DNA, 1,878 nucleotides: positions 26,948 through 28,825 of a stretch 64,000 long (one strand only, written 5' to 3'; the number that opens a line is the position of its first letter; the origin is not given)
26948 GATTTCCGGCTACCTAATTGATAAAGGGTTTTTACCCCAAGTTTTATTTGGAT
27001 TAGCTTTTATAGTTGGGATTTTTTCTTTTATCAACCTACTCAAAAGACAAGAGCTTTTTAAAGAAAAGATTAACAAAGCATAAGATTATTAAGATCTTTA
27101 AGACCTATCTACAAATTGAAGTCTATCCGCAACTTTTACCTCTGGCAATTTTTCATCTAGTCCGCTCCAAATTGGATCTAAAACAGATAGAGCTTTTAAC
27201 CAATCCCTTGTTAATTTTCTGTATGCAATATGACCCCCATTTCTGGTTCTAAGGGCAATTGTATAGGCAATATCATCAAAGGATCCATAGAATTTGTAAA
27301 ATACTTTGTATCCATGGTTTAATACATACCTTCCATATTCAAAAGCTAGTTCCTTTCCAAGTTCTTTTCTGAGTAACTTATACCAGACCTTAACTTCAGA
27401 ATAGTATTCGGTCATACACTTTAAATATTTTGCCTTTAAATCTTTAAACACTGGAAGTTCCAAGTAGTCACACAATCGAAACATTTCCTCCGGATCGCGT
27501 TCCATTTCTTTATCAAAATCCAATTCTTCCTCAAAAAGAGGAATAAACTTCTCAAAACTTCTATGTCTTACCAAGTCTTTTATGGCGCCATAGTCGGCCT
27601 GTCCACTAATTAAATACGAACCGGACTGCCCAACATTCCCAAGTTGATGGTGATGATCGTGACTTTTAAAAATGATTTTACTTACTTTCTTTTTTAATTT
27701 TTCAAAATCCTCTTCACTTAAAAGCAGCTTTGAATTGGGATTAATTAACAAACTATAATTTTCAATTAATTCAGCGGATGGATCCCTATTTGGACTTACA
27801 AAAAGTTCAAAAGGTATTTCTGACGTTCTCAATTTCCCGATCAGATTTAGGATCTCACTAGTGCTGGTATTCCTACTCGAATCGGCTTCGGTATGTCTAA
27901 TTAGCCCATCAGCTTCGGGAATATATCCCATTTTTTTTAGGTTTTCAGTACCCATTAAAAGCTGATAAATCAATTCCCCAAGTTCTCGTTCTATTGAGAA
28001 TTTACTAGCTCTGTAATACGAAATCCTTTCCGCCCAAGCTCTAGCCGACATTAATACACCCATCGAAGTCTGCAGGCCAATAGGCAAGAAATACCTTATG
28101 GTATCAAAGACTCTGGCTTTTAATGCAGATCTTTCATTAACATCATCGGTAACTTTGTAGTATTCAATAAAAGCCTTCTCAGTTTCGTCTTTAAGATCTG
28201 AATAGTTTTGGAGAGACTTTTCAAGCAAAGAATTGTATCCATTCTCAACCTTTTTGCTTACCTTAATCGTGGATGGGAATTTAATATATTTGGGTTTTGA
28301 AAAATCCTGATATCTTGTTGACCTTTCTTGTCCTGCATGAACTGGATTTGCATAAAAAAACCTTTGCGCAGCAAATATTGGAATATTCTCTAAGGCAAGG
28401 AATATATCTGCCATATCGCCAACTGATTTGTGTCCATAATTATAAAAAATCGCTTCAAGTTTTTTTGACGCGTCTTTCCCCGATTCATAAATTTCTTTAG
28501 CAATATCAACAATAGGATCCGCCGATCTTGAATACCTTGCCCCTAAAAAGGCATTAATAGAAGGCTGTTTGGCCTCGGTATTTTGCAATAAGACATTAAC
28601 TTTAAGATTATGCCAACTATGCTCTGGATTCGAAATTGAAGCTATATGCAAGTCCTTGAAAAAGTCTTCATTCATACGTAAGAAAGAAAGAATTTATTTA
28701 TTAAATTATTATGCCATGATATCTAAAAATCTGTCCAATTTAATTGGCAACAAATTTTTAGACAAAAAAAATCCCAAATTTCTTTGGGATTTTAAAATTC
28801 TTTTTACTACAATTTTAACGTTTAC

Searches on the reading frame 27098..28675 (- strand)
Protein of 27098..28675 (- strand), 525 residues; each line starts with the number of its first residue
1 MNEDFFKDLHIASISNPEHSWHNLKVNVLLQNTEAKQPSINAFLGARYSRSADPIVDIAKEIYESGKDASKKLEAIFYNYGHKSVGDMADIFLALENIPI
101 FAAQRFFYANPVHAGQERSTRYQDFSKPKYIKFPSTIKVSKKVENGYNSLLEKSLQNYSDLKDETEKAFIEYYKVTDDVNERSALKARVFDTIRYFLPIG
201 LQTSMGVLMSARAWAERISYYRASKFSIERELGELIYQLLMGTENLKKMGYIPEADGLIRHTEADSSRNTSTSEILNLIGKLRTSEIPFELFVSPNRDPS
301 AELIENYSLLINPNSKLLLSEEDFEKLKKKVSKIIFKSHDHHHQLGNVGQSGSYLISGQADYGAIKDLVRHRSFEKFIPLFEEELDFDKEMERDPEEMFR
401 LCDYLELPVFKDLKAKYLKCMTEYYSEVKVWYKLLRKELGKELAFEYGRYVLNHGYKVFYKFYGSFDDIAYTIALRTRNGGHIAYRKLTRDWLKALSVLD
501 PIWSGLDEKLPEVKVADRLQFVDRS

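Call 51: search_protein_families(library=pfam, proteins=[window:27098-28675:-], max_evalue=0.001)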
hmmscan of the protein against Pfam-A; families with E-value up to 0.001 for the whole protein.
window:27098-28675:- (525 aa): 1 family
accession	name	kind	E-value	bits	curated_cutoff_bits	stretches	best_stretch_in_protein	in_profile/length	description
PF02511.20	Thy1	-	1.5e-17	64.5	24.8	1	31-217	4-161/191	Thymidylate synthase complementing protein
